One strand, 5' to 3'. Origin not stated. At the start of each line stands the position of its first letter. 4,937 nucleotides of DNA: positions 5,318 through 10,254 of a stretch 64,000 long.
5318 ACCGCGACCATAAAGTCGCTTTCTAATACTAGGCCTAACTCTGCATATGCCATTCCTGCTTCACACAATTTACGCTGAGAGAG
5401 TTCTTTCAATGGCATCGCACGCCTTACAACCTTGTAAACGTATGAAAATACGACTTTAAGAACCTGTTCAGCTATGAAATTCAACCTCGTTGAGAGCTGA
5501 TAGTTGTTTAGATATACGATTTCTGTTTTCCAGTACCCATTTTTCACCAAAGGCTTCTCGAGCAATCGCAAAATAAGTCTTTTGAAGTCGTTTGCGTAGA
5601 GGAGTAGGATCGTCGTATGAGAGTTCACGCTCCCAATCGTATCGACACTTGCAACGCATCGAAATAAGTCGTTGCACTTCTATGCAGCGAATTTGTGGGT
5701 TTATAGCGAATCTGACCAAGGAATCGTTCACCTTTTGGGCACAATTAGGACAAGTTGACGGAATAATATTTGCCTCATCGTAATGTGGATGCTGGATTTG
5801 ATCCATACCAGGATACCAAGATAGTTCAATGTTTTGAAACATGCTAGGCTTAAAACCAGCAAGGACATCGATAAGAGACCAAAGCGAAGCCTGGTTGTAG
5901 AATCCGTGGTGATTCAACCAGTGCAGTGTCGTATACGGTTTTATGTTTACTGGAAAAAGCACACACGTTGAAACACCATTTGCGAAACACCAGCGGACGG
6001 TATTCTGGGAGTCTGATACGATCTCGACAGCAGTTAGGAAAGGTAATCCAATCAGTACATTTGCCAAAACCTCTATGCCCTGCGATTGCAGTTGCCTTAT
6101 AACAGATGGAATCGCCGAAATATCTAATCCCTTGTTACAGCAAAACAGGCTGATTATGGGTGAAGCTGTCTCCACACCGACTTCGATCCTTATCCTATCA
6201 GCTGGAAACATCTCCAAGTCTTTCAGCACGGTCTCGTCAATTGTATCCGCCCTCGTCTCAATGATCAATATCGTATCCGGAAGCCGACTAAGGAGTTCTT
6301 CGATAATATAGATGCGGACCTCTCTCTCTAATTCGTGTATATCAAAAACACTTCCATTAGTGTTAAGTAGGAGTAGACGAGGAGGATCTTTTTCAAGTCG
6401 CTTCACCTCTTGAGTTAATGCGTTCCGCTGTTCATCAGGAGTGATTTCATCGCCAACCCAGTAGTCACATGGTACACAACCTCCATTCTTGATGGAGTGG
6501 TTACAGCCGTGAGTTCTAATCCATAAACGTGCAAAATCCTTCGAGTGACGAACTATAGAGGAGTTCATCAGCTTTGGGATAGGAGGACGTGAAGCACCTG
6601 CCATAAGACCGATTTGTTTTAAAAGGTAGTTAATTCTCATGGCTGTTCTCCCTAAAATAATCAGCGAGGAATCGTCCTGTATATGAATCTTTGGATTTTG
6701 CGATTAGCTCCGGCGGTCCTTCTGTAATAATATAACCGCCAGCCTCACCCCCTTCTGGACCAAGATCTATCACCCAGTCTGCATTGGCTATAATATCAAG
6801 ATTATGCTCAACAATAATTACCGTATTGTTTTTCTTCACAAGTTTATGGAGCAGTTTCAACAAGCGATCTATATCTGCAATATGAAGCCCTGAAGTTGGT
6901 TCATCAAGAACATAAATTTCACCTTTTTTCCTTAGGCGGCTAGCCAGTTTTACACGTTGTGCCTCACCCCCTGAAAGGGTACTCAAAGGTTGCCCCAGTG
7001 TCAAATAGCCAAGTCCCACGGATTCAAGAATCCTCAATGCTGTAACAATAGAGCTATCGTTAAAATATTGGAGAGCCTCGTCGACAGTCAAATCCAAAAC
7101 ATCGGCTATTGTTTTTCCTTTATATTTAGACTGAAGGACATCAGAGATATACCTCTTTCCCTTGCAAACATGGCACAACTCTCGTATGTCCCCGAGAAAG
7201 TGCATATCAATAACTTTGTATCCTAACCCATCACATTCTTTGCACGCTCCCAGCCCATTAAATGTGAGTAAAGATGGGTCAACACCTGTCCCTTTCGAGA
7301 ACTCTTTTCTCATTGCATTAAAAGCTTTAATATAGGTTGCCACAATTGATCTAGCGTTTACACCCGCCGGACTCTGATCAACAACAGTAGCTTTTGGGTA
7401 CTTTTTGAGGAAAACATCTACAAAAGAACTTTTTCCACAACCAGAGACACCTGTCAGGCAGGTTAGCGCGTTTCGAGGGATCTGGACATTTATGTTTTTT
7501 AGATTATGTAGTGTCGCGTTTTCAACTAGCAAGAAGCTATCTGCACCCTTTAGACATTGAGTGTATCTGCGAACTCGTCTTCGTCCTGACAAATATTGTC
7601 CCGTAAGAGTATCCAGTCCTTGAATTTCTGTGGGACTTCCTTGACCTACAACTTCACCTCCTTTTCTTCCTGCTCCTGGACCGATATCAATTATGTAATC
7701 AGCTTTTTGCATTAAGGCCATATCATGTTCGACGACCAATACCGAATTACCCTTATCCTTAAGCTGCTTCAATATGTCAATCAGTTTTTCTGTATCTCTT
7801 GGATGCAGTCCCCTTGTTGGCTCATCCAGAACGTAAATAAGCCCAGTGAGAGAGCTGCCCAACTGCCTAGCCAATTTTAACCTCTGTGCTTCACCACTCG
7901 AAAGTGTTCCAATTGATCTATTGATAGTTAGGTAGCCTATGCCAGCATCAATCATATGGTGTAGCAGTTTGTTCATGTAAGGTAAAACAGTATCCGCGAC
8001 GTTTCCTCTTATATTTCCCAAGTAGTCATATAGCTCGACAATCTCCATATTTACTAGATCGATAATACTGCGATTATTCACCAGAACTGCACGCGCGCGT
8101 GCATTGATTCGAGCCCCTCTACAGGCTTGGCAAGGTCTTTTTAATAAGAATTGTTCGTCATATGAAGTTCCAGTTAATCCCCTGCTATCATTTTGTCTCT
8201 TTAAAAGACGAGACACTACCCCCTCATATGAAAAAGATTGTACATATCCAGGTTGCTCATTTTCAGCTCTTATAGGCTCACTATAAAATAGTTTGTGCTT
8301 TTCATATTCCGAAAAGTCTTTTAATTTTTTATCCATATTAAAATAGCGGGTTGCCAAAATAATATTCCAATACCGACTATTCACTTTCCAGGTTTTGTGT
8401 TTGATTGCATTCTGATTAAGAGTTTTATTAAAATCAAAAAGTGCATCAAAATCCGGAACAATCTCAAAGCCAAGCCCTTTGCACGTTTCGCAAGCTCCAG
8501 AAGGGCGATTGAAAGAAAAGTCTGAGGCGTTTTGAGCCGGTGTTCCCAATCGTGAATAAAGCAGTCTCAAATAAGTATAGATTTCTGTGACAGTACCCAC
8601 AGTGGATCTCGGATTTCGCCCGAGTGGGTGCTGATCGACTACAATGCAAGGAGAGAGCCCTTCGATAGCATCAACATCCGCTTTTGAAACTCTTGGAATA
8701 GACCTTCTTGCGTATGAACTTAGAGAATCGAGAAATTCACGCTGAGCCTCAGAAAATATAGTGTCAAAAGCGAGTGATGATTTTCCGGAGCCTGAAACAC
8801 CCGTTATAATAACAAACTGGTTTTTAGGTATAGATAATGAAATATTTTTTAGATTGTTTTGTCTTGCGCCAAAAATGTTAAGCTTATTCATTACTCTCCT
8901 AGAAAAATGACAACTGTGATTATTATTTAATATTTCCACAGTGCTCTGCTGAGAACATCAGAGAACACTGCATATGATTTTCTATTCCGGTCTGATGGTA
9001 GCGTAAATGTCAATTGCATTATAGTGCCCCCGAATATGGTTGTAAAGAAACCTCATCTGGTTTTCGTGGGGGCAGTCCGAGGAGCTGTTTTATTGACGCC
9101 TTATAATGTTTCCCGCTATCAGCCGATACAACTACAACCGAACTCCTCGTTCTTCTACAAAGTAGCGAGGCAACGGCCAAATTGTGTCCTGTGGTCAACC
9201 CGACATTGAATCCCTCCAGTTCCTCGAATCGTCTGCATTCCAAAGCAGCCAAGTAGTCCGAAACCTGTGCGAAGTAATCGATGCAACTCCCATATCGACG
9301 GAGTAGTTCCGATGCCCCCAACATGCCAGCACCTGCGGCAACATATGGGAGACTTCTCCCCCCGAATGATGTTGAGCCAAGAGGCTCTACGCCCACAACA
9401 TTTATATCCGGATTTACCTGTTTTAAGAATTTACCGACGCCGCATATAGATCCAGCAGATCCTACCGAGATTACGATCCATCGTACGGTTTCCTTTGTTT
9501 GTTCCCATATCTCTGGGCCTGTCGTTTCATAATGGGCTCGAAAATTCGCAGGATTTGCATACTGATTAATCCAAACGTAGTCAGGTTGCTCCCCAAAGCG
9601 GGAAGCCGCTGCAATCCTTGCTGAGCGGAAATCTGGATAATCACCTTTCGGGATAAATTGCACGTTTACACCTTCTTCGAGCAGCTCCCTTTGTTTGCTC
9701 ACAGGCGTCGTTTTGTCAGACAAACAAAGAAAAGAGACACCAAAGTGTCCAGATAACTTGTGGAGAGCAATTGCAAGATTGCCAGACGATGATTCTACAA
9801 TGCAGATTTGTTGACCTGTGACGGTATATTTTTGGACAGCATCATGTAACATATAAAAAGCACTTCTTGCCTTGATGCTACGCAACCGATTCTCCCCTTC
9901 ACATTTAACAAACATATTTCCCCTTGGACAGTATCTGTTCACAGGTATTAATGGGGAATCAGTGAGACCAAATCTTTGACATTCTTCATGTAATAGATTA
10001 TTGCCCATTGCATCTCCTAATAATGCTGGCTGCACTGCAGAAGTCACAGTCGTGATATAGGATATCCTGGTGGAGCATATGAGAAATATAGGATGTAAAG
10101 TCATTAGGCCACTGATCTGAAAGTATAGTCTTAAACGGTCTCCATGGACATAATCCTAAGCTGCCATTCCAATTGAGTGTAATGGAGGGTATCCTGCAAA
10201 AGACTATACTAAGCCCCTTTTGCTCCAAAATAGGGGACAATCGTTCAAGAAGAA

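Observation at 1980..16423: Thirteen-gene, translationally coupled, ACP-centred biosynthetic operon without NRPS/PKS megasynthases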

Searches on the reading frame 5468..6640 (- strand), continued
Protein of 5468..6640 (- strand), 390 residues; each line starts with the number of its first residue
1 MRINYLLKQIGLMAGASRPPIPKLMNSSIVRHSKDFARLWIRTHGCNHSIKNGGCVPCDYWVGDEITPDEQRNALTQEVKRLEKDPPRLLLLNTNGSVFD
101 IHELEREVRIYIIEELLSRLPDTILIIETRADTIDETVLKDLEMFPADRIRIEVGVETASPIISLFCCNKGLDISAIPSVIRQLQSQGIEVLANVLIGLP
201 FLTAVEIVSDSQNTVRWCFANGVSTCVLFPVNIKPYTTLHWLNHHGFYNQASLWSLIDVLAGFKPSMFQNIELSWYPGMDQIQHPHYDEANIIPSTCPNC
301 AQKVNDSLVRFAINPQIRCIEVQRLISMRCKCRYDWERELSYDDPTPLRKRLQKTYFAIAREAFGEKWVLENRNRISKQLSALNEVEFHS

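Call 91: search_solved_structures(query=A11, max_evalue=1)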
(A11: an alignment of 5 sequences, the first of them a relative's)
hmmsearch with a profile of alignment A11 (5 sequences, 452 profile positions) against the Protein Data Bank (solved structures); distinct sequences matched with E-value up to 1: 13.
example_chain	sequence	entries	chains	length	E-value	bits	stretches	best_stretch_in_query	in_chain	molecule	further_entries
8yi6_A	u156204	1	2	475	1.1e-11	47.3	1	143-358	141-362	L-propargylglycine--L-glutamate ligase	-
8ynd_A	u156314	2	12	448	3.8e-06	29.2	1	313-369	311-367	ATP-grasp peptide ligase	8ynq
3wvq_A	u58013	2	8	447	8.8e-06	27.9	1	315-359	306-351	PGM1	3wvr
7r8p_A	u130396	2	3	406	0.00091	21.3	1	197-359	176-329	ATP-grasp domain-containing protein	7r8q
30hu_A3a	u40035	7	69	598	0.02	16.8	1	183-352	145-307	Biotin-dependent acyl-coenzyme A carboxylase alpha3 subunit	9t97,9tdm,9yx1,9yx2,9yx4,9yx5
3orq_A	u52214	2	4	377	0.024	16.6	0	303-356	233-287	N5-Carboxyaminoimidazole ribonucleotide synthetase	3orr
3mjf_A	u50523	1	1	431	0.078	14.9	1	182-344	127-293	Phosphoribosylamine--glycine ligase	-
1b6r_A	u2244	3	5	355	0.16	13.9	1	252-360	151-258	PROTEIN (N5-CARBOXYAMINOIMIDAZOLE RIBONUCLEOTIDE SYNTHETASE) | Phosphoribosylaminoimidazole carboxylase ATPase subunit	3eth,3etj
1b6s_A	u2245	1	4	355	0.16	13.9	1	252-360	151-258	PROTEIN (N5-CARBOXYAMINOIMIDAZOLE RIBONUCLEOTIDE SYNTHETASE)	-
3k5i_A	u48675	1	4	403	0.28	13.1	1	299-378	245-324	Phosphoribosyl-aminoimidazole carboxylase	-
3k5h_A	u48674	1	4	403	0.28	13.1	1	299-378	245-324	Phosphoribosyl-aminoimidazole carboxylase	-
10bm_A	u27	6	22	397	0.34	12.8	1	301-352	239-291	N5-carboxyaminoimidazole ribonucleotide synthase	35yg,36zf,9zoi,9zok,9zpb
1gso_A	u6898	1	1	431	0.41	12.6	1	182-344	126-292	PROTEIN (GLYCINAMIDE RIBONUCLEOTIDE SYNTHETASE)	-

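Call 95: search_protein_families(library=padloc, proteins=[window:5468-6640:-, L001:6233-7051:+, L001:7064-7762:+], max_evalue=0.001)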
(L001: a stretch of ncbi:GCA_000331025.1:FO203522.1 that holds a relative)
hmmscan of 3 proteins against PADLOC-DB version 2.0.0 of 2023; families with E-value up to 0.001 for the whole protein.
window:5468-6640:- (390 aa): 0 families

L001:6233-7051:+ (272 aa): 1 family
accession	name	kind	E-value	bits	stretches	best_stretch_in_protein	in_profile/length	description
PDLC00733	Effector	-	4.2e-06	23.8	1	59-126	292-359/388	TIR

L001:7064-7762:+ (232 aa): 0 families

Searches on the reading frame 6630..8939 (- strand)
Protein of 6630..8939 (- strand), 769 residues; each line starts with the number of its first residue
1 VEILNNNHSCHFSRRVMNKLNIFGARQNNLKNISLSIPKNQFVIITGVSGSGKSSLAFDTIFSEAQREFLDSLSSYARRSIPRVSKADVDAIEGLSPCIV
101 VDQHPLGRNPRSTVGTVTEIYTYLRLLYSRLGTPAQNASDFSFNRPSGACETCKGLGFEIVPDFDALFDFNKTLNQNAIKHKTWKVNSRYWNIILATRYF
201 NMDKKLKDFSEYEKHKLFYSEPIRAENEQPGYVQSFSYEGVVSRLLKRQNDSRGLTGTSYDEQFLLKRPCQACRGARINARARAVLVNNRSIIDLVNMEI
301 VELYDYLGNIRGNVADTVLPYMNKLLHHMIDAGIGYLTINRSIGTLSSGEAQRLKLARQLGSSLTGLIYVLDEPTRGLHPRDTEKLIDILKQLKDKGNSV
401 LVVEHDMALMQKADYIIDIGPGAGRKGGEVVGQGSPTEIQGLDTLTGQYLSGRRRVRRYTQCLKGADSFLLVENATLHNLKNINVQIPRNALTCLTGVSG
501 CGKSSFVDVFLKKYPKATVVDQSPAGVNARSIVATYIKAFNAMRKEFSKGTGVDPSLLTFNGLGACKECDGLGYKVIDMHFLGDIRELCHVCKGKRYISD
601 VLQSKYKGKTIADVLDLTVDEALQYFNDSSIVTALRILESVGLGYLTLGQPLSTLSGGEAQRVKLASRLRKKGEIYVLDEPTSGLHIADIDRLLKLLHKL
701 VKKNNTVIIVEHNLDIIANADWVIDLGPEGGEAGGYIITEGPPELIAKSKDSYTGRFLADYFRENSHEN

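Call 3: search_protein_families(library=pfam, proteins=[window:6630-8939:-])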
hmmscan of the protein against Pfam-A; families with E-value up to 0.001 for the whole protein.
window:6630-8939:- (769 aa): 14 families
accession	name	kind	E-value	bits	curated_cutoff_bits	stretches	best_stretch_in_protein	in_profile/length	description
PF00005.33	ABC_tran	-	1.4e-25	90.9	25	1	480-683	1-137/137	ABC transporter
PF13304.12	AAA_21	-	8.7e-14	52.7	27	1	341-410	233-303/304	AAA domain, putative AbiEii toxin, Type IV TA system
PF02463.25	SMC_N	-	3.5e-11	43.4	40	0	654-725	136-210/220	RecF/RecN/SMC N terminal domain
PF20703.3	nSTAND1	-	1.2e-07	32.2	27.1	1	21-57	14-50/379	Novel STAND NTPase 1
PF13191.12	AAA_16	-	1.6e-07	32.4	32.6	0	41-68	25-51/167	AAA ATPase domain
PF13555.12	AAA_29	-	3.6e-07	30.3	27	0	484-509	16-41/61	P-loop containing region of AAA domain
PF13175.12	AAA_15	-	8.1e-07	29.4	32.1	0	667-716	323-373/374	AAA ATPase domain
PF13238.12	AAA_18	-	7.7e-06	26.8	29.4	0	43-57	1-15/128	AAA domain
PF03193.22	RsgA_GTPase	-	1.1e-05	25.7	30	0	469-513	86-129/174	RsgA GTPase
PF06745.19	ATPase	-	3.9e-05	23.6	26.6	0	436-512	2-41/231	KaiC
PF00684.25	DnaJ_CXXCXGXG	-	6.9e-05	23.5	32.7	0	565-598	17-53/65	DnaJ central domain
PF13401.12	AAA_22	-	0.00011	23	27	0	492-539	7-57/130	AAA domain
PF20720.3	nSTAND3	-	0.00025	21.2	27.2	0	37-62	14-39/155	Novel STAND NTPase 3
PF13481.12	AAA_25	-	0.00072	19.7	27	0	33-66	26-59/195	AAA domain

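Call 5: search_protein_families(library=ncbifam, proteins=[window:6630-8939:-], max_evalue=0.01)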
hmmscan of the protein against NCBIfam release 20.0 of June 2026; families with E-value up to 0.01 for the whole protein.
window:6630-8939:- (769 aa): 198 families (the best 25 are shown)
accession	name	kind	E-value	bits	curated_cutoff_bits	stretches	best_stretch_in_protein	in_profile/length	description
NF001503.0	PRK00349.1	equivalog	1.5e-248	827.5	1147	3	140-513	269-658/943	excinuclease ABC subunit UvrA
TIGR00630.1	uvra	equivalog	4.6e-240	799.5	729.8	3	139-513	266-656/924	excinuclease ABC subunit UvrA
NF001885.0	PRK00635.1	equivalog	1.9e-152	509.3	3054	2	268-765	397-922/1809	excinuclease ABC subunit A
TIGR03608.1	L_ocin_972_ABC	subfamily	4.2e-41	140.7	254.85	2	631-726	112-206/206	putative bacteriocin export ABC transporter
TIGR02857.1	CydD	equivalog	1.2e-38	133.3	435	4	633-726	436-529/529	thiol reductant ABC exporter subunit CydD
NF040873.1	AztA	equivalog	2.3e-37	128.4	220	2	636-725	102-190/191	zinc ABC transporter ATP-binding protein AztA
TIGR04521.1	ECF_ATPase_2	equivalog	8e-37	126.8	330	3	634-723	124-215/279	energy-coupling factor transporter ATPase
TIGR02673.1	FtsE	equivalog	2e-36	125.7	264.85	4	636-720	120-203/214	cell division ATP-binding protein FtsE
TIGR00972.1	3a0107s01c2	equivalog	4.8e-35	121.1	343.2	4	653-759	143-244/248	phosphate ABC transporter ATP-binding protein PstB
NF010068.0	PRK13548.1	equivalog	2e-33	115.6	261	2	636-719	120-208/261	heme ABC transporter ATP-binding protein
TIGR04520.1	ECF_ATPase_1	equivalog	3.5e-33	115.2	315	3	638-748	121-225/269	energy-coupling factor transporter ATPase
NF000355.4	ribo_prot_ABC_F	equivalog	1.2e-31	110.2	380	3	623-715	398-487/499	ribosomal protection-like ABC-F family protein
TIGR02315.1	ABC_phnC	equivalog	1.2e-31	110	266.1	3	618-718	110-210/243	phosphonate ABC transporter ATP-binding protein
NF007826.0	PRK10535.1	equivalog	1.5e-30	106.1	966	2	634-726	125-216/648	macrolide ABC transporter ATP-binding protein/permease MacB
TIGR02211.1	LolD_lipo_ex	equivalog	3.3e-30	105.2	307.75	3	633-726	121-214/221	lipoprotein-releasing ABC transporter ATP-binding protein LolD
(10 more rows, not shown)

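Call 40: search_solved_structures(query=window:6630-8939:-, max_evalue=1e-20)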
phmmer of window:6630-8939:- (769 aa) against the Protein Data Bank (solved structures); distinct sequences matched with E-value up to 1e-20: 11.
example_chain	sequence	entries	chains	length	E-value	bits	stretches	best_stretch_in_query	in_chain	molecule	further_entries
3pih_A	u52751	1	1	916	3.5e-199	667.1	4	549-760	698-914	UvrABC system protein A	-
9gxk_A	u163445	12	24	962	1.4e-196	658.5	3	141-514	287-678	UvrABC system protein A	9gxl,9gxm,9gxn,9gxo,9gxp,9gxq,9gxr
9gxu_A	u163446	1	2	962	8.5e-196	655.9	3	141-514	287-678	UvrABC system protein A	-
9gxw_A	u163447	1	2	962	9.6e-196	655.7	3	141-514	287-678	UvrABC system protein A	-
2r6f_A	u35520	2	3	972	2.2e-191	641.3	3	557-761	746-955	Excinuclease ABC subunit A | Excinuclease ABC, A subunit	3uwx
6n9l_A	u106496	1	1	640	9.9e-183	612.7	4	549-760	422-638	UvrABC system protein A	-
3ux8_A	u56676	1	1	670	8.9e-177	593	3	558-761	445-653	Excinuclease ABC, A subunit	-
3zqj_A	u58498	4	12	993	6.3e-175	586.9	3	516-761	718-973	UVRABC SYSTEM PROTEIN A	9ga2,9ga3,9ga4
9ga5_A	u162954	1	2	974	7.7e-175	586.6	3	515-760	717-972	UvrABC system protein A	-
7sh1_A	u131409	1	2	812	7.7e-170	570.1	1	19-762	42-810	Excinuclease ABC subunit UvrA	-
2vf7_A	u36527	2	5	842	5.9e-152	510.9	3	516-759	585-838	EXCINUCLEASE ABC, SUBUNIT A. | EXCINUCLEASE ABC SUBUNIT A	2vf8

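Call 95: search_protein_families(library=padloc, proteins=[window:6630-8891:-], max_evalue=0.001)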
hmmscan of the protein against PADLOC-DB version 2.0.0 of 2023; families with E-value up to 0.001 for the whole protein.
window:6630-8891:- (753 aa): 26 families (the best 25 are shown)
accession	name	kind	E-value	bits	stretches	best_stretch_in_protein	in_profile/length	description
PDLC04135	mad3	-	1.2e-82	276.5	3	10-424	9-357/374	mads_3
PDLC04140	mad8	-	4e-33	113.3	2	7-391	6-234/314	mads_8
PDLC02980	AriA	-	2.3e-14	52.1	2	324-394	232-303/304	-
PDLC04164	AriA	-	9.5e-13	46.3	0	635-703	168-238/253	-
PDLC02914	ATPase-Toprim_I-B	-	9.9e-12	42.8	0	329-398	184-252/443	-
PDLC04176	HEC-01A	-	2.2e-11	41.8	1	352-396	279-323/371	-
PDLC02335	AbiLi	-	1e-10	39.2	1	186-395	143-242/326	AbiLi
PDLC03878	NsnB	-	1.2e-10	39.7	0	653-704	233-284/345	-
PDLC04242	PDC-M01A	-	1.9e-09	34.3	1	328-389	402-464/566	-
PDLC04175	HEC-01A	-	1.9e-08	31.8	0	330-394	249-312/363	-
PDLC00289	PtuA1|PtuA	-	2.6e-08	31.3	0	326-389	224-287/404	AAA ATPase domain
PDLC04214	HEC-02A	-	1.6e-07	29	0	352-396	240-284/338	-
PDLC02981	AriAB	-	2.8e-07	27.6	0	327-398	307-381/694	-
PDLC02979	AriA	-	5.7e-07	27.7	0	654-701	325-373/373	-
PDLC04710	PDC-M56A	-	8e-06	23.1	0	655-708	239-291/382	-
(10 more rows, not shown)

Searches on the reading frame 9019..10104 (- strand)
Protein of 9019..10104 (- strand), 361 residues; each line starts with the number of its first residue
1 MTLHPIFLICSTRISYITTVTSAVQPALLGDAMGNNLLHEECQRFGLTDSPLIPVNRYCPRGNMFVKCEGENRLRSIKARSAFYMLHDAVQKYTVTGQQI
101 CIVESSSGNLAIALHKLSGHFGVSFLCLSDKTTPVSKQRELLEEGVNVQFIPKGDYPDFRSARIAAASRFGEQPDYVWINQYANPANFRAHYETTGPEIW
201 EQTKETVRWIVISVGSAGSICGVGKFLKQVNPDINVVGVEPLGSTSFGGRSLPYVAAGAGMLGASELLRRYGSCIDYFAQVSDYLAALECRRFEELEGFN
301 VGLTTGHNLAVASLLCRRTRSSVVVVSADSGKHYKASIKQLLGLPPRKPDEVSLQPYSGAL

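Call 3: search_protein_families(library=pfam, proteins=[window:9019-10104:-])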
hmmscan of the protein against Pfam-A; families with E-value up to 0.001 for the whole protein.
window:9019-10104:- (361 aa): 1 family
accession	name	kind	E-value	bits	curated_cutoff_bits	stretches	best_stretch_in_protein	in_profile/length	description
PF00291.31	PALP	-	3.8e-50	171.3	35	1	47-326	5-292/295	Pyridoxal-phosphate dependent enzyme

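Call 5: search_protein_families(library=ncbifam, proteins=[window:9019-10104:-], max_evalue=0.01)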
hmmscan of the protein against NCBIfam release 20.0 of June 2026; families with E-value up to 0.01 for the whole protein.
window:9019-10104:- (361 aa): 25 families
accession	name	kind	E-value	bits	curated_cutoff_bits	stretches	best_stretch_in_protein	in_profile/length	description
TIGR03945.1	PLP_SbnA_fam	equivalog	6.3e-57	192.9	349.95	1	48-338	6-298/304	2,3-diaminopropionate biosynthesis protein SbnA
TIGR01136.1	cysKM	subfamily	1.7e-44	152.4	344.15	1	49-334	7-293/299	cysteine synthase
NF007989.0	PRK10717.1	equivalog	8.8e-41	140.1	387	1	49-337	14-315/334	cysteine synthase A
TIGR01139.1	cysK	equivalog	1.8e-39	135.8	350.95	1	49-334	7-292/298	cysteine synthase A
NF008735.0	PRK11761.1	equivalog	9.7e-38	130.1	413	1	49-335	12-289/296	cysteine synthase CysM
NF053679.1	CysteaSynCapA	equivalog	1.2e-37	129.5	600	2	49-244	16-213/329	cysteate synthase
TIGR01138.1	cysM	equivalog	3.6e-33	115.3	394.2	1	49-336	8-286/290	cysteine synthase B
TIGR01137.1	cysta_beta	equivalog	8.2e-32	110.5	510.25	1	49-336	11-307/457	cystathionine beta-synthase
NF006390.0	PRK08639.1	equivalog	9e-17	61.1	421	1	63-247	41-218/418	threonine ammonia-lyase IlvA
NF006674.0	PRK09224.1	subfamily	3.3e-15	55.8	577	1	63-246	41-214/508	threonine ammonia-lyase IlvA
TIGR02079.1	THD1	equivalog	1.1e-14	54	440.55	1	62-247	31-210/410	threonine ammonia-lyase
TIGR01124.1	ilvA_2Cterm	equivalog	7.1e-14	51.3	411.3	1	62-246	32-206/499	threonine ammonia-lyase, biosynthetic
NF005292.0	PRK06815.1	equivalog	1.9e-13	50.1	371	1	61-246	35-209/320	threonine/serine dehydratase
NF009130.0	PRK12483.1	subfamily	5.2e-13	48.4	801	1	64-246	54-226/521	threonine ammonia-lyase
NF006389.0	PRK08638.1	equivalog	2e-11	43.4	453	1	37-240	20-209/333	bifunctional threonine ammonia-lyase/L-serine ammonia-lyase TdcB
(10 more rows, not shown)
